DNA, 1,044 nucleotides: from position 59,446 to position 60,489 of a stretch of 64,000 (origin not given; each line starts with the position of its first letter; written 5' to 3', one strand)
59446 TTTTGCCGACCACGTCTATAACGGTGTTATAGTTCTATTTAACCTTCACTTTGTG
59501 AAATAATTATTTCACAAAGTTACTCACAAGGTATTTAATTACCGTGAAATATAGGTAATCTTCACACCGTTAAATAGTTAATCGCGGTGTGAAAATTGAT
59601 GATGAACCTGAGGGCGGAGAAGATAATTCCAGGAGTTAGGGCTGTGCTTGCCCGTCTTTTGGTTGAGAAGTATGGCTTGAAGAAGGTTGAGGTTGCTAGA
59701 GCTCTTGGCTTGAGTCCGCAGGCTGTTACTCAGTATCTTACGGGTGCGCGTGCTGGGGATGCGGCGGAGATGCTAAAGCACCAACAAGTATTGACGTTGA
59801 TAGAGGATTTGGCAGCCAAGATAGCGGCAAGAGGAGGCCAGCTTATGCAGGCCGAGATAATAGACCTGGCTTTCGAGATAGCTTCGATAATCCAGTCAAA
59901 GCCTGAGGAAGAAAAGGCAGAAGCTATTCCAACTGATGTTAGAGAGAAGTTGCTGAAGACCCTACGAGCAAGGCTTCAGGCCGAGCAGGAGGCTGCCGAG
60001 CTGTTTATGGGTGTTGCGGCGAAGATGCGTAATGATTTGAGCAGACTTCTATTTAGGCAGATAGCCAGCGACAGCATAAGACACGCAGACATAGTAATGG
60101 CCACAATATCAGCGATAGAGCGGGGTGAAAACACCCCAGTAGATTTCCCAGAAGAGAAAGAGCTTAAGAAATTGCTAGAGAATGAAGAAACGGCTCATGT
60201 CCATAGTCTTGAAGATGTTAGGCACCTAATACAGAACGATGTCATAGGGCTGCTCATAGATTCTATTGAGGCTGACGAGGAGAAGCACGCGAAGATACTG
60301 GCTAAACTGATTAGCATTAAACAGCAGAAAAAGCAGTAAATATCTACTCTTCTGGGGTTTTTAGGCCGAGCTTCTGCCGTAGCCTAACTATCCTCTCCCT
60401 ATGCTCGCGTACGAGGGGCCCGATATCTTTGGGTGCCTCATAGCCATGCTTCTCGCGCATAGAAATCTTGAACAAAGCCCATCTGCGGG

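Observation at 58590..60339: FTR1 iron permease divergently paired with an HTH/ferritin-like protein across a perfect 28-bp palindrome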

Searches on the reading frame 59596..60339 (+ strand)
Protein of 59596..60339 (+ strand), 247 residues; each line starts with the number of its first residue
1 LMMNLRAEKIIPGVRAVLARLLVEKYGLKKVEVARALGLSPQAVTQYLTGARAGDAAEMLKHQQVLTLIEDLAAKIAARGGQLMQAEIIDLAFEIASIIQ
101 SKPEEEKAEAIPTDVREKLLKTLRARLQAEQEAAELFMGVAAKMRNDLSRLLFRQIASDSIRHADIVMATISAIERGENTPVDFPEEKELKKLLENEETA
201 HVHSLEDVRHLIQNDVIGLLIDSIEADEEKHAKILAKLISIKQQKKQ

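Call 3: search_protein_families(library=pfam, proteins=[window:59596-60339:+], max_evalue=1)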
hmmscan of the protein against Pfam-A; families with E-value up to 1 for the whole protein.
window:59596-60339:+ (247 aa): 10 families
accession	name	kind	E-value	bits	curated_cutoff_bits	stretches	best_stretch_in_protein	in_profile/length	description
PF01381.28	HTH_3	-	1.7e-06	28.4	23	1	22-52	4-34/55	Helix-turn-helix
PF13560.12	HTH_31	-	5.1e-05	23.9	27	1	18-52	5-39/64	Helix-turn-helix domain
PF02915.23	Rubrerythrin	-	0.00023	22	22.8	1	124-238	4-136/137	Rubrerythrin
PF02332.24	Phenol_Hydrox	-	0.011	15.8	24.4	0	98-175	51-128/230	Methane/Phenol/Alkene Hydroxylase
PF13412.12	HTH_24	-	0.011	15.7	21.9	1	21-48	11-38/48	Winged helix-turn-helix DNA-binding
PF15943.11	YdaS_toxin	-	0.028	14.7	30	1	31-52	12-33/65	Bacterial toxin YdaS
PF13384.12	HTH_23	-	0.058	13.7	24.6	1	15-48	7-38/50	Homeodomain-like domain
PF05339.17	DUF739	-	0.18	12.4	27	1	22-68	12-57/69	Protein of unknown function (DUF739)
PF06322.17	Phage_NinH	-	0.22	11.9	29.8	1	20-49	10-38/60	Phage NinH protein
PF13668.12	Ferritin_2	-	0.27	11.8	24.7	0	130-235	13-132/138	Ferritin-like domain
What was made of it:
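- On XRE-type HTH (PF01381 HTH_3): 28.4 bits against a cut-off of 23, at residues 22-52 (call 3).
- On Rubrerythrin / ferritin-like superfamily (PF02915): Full-length protein: 22.0 bits, just under the 22.8 cut-off (call 3).
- Checked: The regulator has an HTH_3 domain at residues 22-52 (28.4 bits, cut-off 23; call 3).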

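Call 4: search_protein_families(library=ncbifam, proteins=[window:59596-60339:+], max_evalue=1)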
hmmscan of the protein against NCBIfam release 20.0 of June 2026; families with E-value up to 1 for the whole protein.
window:59596-60339:+ (247 aa): 4 families
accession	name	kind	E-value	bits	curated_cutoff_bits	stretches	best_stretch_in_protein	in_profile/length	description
NF041456.1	surv_prot_CiaI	equivalog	0.024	14.5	290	1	63-134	74-143/186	intracellular survival protein CiaI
TIGR02757.1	TIGR02757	hypoth_equivalog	0.03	14.1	139.2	1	86-192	35-145/229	TIGR02757 family protein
TIGR03879.1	near_KaiC_dom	domain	0.093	13.2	65.1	1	15-77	23-81/91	probable regulatory domain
NF058679.1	EncB_fam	subfamily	0.38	10.8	90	1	110-198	11-99/117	encapsulin nanocompartment ferritin-likeEncB family encapsulin nanocompartment ferritin-like cargo protein cargo protein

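Call 7: find_homologous_proteins(query=window:59596-60339:+)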
Query window:59596-60339:+ (247 aa): 45 proteins with E <= 0.001 among 3613 candidates.
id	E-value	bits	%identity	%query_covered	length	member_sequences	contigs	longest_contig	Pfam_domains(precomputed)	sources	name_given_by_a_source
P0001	1.2e-143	494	100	100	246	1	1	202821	PF01381.29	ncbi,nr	ncbi:MAG: hypothetical protein NXY59_04430 [Aigarchaeota archaeon]|nr:hypothetical protein [Candidat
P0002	1.3e-139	481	98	99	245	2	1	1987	PF01381.29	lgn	-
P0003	9.8e-83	295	60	96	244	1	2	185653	PF01381.29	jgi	-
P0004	7.8e-74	266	55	96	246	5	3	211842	PF01381.29,PF13560.13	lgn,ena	-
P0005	5.0e-73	263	55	99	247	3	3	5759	PF02915.24,PF01381.29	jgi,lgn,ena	-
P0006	3.2e-71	257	54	96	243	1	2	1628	-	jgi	jgi:predicted transcriptional regulator/rubrerythrin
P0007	9.8e-70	253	53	95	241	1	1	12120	PF02915.24,PF01381.29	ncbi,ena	-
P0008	2.5e-69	251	54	95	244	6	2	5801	PF13560.13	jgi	jgi:predicted transcriptional regulator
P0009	7.9e-69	250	53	96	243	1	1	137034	PF01381.29,PF13560.13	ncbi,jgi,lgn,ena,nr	ncbi:MAG TPA: helix-turn-helix domain-containing protein [Conexivisphaerales archaeon]|nr:helix-turn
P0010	2.3e-67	245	51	95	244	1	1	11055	-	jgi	jgi:hypothetical protein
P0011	1.1e-65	239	50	96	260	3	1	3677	-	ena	-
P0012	3.3e-65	238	52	94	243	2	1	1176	-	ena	-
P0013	2.7e-62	228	48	98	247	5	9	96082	PF02915.24,PF01381.29,PF13560.13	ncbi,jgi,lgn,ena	ncbi:MAG: helix-turn-helix domain-containing protein [Conexivisphaerales archaeon]|jgi:transcription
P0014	2.3e-60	222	51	96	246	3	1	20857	-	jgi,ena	-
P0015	2.5e-60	222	52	96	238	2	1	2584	-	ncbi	ncbi:MAG: hypothetical protein QXD32_07560, partial [Nitrososphaerota archaeon]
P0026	4.0e-53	198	45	97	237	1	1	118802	PF01381.29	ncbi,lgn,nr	ncbi:hypothetical protein HRbin01_00409 [archaeon HR01]|nr:hypothetical protein HRbin01_00409 [archa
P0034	2.4e-47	179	42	98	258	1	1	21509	PF02915.24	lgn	-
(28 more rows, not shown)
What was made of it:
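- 59596..60339 (+): Regulator gene (247 aa from the TTG, 246 aa from the ATG at 59599). It has an XRE-type HTH (residues about 7-52), two linker helices (63-100) and a rubrerythrin-like helical domain (113-246). 100% identical to P0001, a hypothetical protein of an Aigarchaeota MAG (call 7).
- Checked: It is 172 bp if the regulator starts at the ATG at 59599, as in the public 246-aa protein P0001 (call 7).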

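Call 8: search_solved_structures(query=window:59596-60339:+, max_evalue=10, show_alignments=2)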
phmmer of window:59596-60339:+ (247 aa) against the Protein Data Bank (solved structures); distinct sequences matched with E-value up to 10: 2.
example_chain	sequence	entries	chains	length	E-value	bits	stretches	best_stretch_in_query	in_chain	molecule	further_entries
9u78_A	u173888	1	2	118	0.037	17.1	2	152-234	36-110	Single Chain Protein of De Novo Designed Helix Bundles-4EH2 with KDPV Loop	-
3gvy_A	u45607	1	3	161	0.75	12.8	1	112-171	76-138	Bacterioferritin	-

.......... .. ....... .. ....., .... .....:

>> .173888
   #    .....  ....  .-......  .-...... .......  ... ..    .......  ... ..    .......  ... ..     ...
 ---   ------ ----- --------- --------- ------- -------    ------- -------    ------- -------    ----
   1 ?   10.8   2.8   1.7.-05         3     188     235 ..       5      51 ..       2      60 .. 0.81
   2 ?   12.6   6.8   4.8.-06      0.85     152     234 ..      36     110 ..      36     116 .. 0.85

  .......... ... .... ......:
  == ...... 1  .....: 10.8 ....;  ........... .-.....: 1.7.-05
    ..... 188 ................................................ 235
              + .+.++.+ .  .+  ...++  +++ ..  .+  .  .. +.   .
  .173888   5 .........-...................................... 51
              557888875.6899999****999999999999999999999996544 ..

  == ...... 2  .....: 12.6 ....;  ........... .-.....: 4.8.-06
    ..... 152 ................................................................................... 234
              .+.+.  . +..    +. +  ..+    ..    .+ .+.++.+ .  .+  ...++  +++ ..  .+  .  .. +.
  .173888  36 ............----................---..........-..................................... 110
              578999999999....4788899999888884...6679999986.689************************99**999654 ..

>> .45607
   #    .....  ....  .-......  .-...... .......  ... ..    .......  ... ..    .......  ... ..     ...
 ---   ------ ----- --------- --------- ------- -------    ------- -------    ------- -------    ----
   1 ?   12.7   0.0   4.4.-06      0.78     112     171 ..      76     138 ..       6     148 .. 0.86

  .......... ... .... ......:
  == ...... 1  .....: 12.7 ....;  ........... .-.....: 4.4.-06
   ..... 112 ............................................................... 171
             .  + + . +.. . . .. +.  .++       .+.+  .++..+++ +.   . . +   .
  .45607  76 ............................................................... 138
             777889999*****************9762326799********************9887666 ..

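Call 11: find_related_loci(query=A1, collection=genome_contigs, flank=4000)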
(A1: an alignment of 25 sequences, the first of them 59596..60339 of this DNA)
Query A1 (247 aa) in genome_contigs; peptide patterns used: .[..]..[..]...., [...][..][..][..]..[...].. (x = any residue, [..] = any of these).
182 stretches matched a pattern; 67 encode a relative of the query (tblastn E <= 1e-3); 67 distinct loci.
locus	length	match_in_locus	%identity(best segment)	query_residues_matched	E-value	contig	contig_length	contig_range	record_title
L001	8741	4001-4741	97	1-247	6e-155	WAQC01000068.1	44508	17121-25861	MAG: Candidatus Pelearchaeum sp. isolate S146_89_esom k151_397440, whole genome shotgun sequence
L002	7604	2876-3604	55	4-247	3e-82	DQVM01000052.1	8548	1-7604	MAG TPA_asm: Candidatus Caldarchaeum subterraneum isolate SZUA-1515 k95_43620, whole genome shotgun sequence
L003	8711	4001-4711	53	5-240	9e-76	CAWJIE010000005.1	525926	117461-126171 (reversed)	MAG: uncultured Nitrososphaerota archaeon isolate MFD03726.bin.2.165 genome assembly, contig: contig_50026, whole genome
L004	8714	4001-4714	51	4-240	2e-75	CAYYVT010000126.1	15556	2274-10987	MAG TPA_asm: uncultured Nitrososphaerales archaeon isolate SRP140028_co1_191 genome assembly, contig: k141_4398102, whol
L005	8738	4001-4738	48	1-247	9e-70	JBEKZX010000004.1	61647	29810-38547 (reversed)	MAG: Conexivisphaerales archaeon isolate SPRUCE 7 SPRUCE_7_4, whole genome shotgun sequence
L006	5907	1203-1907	51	5-241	2e-69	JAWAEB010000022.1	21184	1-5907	MAG: Nitrososphaerota archaeon isolate QQ_201901_bins_112 QQ_201901_bins_112_scaffold_22, whole genome shotgun sequence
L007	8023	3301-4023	43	3-245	2e-64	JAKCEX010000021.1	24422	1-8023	MAG: Candidatus Geocrenenecus arthurdayi isolate LGB-05.bin.6 NODE_647_length_24422_cov_90.954118, whole genome shotgun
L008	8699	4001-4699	48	6-241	4e-62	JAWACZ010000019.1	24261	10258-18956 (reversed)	MAG: Candidatus Caldarchaeum sp. isolate QQ_201709_bins_146 QQ_201709_bins_146_scaffold_19, whole genome shotgun sequenc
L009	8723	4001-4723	43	2-244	6e-62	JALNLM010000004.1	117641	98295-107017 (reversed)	MAG: Candidatus Geocrenenecus huangii isolate ZZQ.bins.13.201803 NODE_108_length_117641_cov_24.422171, whole genome shot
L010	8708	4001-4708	45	5-244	7e-62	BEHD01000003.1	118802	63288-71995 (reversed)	Archaeon HR01 DNA, contig: NODE_74_3, isolate: HRbin01, whole genome shotgun sequence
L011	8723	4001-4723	43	3-245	6e-62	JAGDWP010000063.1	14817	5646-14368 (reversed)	MAG: Nitrososphaerales archaeon isolate KUA_Bin06 NODE_765_length_14817_cov_15.666712, whole genome shotgun sequence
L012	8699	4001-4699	47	6-241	2e-61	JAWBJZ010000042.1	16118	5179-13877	MAG: Candidatus Caldarchaeum sp. isolate GXS_201709_bins_78 GXS_201709_bins_78_scaffold_42, whole genome shotgun sequenc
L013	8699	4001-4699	47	6-241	5e-61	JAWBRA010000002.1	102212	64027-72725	MAG: Candidatus Caldarchaeum sp. isolate JZ-1_201705_bins_59 JZ-1_201705_bins_59_scaffold_2, whole genome shotgun sequen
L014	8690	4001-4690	47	6-238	2e-60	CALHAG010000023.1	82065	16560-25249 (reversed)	MAG: Candidatus Caldarchaeum subterraneum isolate H1_Bin_METABAT__153_1_1 genome assembly, contig: c_000000301166, whole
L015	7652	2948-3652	45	4-241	7e-60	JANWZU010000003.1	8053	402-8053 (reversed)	MAG: Candidatus Caldarchaeum sp. isolate SKYG59 k141_344049, whole genome shotgun sequence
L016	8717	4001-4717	46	2-243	8e-60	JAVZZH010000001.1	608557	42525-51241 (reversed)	MAG: Candidatus Caldarchaeum sp. isolate JZ-3_201907_bins_57 JZ-3_201907_bins_57_scaffold_1, whole genome shotgun sequen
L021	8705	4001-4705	42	5-240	2e-52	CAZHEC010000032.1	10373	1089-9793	MAG TPA_asm: uncultured Nitrososphaeria archaeon isolate SRP163575_co2_204 genome assembly, contig: NODE_8347_length_103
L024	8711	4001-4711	53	5-240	5e-78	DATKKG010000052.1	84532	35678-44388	MAG TPA_asm: Conexivisphaerales archaeon isolate SMAG_U14651 k141_440638, whole genome shotgun sequence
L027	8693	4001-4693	36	8-241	2e-34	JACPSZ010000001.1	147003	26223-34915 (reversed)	MAG: Thaumarchaeota archaeon isolate NC_groundwater_719_Ag_S-0.2um_45_15 S36_SO-2_scaffold_98139, whole genome shotgun s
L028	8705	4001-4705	36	8-245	3e-34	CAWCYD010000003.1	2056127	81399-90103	MAG: uncultured archaeon isolate MFD09222.bin.2.165 genome assembly, contig: contig_77750, whole genome shotgun sequence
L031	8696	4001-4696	32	8-241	2e-31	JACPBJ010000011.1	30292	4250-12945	MAG: Thaumarchaeota archaeon isolate NC_groundwater_254_Ag_S-0.2um_46_8 S5_GD2017_2_S2_scaffold_836, whole genome shotgu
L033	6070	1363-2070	35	8-246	3e-30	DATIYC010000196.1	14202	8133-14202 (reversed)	MAG TPA_asm: Candidatus Acidiferrales bacterium isolate SMAG_U15265 k141_4550039, whole genome shotgun sequence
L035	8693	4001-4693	36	8-241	3e-29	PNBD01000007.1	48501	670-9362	MAG: Deltaproteobacteria bacterium isolate palsa_1115 73.20111000_P3M.98_contig_10530, whole genome shotgun sequence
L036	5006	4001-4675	35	5-235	3e-28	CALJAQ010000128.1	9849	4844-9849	MAG: uncultured Nitrososphaerales archaeon isolate S1_Bin_METABAT__227_1 genome assembly, contig: c_000002248666, whole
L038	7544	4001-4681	35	7-234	1e-27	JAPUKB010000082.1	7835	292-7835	MAG: Thaumarchaeota archaeon isolate KW1-S15_144 KW1-S15_144_cg82, whole genome shotgun sequence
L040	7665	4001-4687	35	8-239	5e-27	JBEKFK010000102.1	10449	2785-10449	MAG: Nitrososphaerales archaeon isolate SPRUCE 228 SPRUCE_228_103, whole genome shotgun sequence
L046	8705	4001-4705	34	7-241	1e-25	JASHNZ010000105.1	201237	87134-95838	MAG: Nitrososphaerales archaeon isolate JOPF010 JOPF_N04C_contig_267666, whole genome shotgun sequence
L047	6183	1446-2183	33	4-241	8e-26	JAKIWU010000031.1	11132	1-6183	MAG: Thermoplasmata archaeon isolate SubAcS15-25 SubAcS15-25_31, whole genome shotgun sequence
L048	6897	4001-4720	35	8-245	3e-25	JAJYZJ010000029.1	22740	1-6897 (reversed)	MAG: archaeon isolate FK5.bin12 NODE_2759_length_22740_cov_8.665104, whole genome shotgun sequence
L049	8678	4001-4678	33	5-235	1e-24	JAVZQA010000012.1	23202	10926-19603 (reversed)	MAG: Methanomassiliicoccales archaeon isolate DRTY-7_201709_bins_31 DRTY-7_201709_bins_31_scaffold_12, whole genome shot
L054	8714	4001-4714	32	10-244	4e-23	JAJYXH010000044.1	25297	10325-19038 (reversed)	MAG: Candidatus Micrarchaeota archaeon isolate FK3.bin34 NODE_3795_length_25297_cov_5.501391, whole genome shotgun seque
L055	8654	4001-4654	33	27-247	7e-23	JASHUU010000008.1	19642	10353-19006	MAG: Nitrososphaerales archaeon isolate JOPF187 JOPF_NEAR_contig_89051, whole genome shotgun sequence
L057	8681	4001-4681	33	22-239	2e-22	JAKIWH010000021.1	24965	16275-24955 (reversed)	MAG: Thermoplasmata archaeon isolate AcS5-34 NODE_5570_length_24965_cov_5.477559, whole genome shotgun sequence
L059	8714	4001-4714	31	10-244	2e-21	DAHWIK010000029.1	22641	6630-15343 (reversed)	MAG TPA_asm: Candidatus Micrarchaeota archaeon isolate clean1294 k141_36374, whole genome shotgun sequence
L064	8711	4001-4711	30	8-247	1e-25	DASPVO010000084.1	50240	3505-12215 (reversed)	MAG TPA_asm: Nitrososphaerales archaeon isolate SMAG_U12331 k141_607873, whole genome shotgun sequence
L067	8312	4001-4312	35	140-244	2e-11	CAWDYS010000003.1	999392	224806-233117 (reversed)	MAG: uncultured Nitrososphaerota archaeon isolate MFD01476.bin.2.3 genome assembly, contig: contig_6063, whole genome sh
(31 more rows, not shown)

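Call 16: search_protein_families(library=pfam, proteins=[L001:2911-3849:-, L001:2183-2914:-, L001:1431-2186:-], max_evalue=0.001)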
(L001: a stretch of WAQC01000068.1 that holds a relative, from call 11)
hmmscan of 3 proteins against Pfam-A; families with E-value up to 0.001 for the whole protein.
L001:2911-3849:- (312 aa): 1 family
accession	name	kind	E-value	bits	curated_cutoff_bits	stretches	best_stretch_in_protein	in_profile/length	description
PF12974.12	Phosphonate-bd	-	7.3e-48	163.5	27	1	40-292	2-238/242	ABC transporter, phosphonate, periplasmic substrate-binding protein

L001:2183-2914:- (243 aa): 5 families
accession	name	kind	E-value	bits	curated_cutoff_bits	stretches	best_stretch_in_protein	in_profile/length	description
PF00005.33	ABC_tran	-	5.8e-34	118.1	25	1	22-172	2-135/137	ABC transporter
PF13304.12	AAA_21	-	1.6e-06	28.9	27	0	33-81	1-62/304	AAA domain, putative AbiEii toxin, Type IV TA system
PF13401.12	AAA_22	-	0.0002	22.1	27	0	30-87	4-33/130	AAA domain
PF03193.22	RsgA_GTPase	-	0.00027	21.3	30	0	24-62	100-137/174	RsgA GTPase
PF13555.12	AAA_29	-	0.00086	19.5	27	0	26-62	17-52/61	P-loop containing region of AAA domain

L001:1431-2186:- (251 aa): 1 family
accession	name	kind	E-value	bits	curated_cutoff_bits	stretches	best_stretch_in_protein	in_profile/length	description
PF00528.27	BPD_transp_1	-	2.8e-19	70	26.4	1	78-241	5-174/184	Binding-protein-dependent transport system inner membrane component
